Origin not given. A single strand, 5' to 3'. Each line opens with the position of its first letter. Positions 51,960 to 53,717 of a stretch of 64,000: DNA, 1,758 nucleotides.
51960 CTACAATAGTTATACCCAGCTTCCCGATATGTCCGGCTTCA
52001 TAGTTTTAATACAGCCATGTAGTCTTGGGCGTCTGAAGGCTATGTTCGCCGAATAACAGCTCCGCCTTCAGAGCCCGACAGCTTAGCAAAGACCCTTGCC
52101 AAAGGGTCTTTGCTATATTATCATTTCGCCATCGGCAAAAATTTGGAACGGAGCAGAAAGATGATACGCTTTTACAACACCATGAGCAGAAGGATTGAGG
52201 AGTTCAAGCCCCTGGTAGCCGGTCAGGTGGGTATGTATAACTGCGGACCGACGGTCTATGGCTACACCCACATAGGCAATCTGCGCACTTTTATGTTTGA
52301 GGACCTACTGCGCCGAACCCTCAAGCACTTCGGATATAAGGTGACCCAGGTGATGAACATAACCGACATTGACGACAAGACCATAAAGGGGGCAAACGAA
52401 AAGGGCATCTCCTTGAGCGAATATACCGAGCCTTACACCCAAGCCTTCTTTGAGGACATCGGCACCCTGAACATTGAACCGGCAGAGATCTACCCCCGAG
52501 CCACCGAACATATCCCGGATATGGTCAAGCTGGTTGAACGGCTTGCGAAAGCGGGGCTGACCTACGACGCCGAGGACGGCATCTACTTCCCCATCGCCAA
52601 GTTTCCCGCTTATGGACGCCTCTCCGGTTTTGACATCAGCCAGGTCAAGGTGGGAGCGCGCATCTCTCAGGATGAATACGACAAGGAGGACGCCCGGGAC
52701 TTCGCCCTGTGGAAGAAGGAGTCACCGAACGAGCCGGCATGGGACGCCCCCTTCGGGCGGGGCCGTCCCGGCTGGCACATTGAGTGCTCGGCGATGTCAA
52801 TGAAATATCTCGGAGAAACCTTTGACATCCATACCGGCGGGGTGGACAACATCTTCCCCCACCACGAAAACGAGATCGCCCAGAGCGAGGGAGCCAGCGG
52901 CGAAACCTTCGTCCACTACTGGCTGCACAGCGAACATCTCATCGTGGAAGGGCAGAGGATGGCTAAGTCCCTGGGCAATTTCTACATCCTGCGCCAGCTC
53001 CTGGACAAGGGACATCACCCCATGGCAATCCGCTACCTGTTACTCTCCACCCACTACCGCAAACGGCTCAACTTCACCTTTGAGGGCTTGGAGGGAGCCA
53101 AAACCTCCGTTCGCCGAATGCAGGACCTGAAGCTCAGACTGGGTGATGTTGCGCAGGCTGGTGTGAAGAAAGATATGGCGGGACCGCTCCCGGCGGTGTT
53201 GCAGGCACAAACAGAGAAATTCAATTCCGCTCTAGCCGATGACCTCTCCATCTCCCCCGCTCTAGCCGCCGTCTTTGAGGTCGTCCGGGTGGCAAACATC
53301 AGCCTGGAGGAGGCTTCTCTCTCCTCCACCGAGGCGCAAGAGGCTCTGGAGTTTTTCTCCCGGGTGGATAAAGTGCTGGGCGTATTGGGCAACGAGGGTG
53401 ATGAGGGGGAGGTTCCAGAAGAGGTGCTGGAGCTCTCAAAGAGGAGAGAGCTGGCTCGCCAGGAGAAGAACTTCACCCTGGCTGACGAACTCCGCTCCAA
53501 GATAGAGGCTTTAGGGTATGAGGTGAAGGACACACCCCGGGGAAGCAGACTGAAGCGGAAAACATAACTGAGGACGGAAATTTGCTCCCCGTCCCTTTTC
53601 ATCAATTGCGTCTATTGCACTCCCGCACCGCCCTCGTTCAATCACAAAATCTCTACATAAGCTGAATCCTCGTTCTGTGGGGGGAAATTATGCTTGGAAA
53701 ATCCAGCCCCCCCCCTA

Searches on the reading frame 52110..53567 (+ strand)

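Call 38: search_protein_families(library=ncbifam, proteins=[window:52110-53567:+], max_evalue=1e-10)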
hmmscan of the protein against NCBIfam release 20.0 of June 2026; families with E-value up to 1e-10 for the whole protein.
window:52110-53567:+ (485 aa): 4 families
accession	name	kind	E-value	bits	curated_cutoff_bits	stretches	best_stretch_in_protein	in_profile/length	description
TIGR00435.1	cysS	equivalog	4.1e-139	464.6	340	1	20-483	2-465/466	cysteine--tRNA ligase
NF011108.0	PRK14536.1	equivalog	6.5e-136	454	780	1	19-483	3-489/490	cysteine--tRNA ligase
NF011107.0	PRK14534.1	equivalog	7.9e-90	302.1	744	1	18-483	2-480/481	cysteine--tRNA ligase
TIGR03447.1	mycothiol_MshC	equivalog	8.3e-77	258.7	485.1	1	13-425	12-409/411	cysteine--1-D-myo-inosityl 2-amino-2-deoxy-alpha-D-glucopyranoside ligase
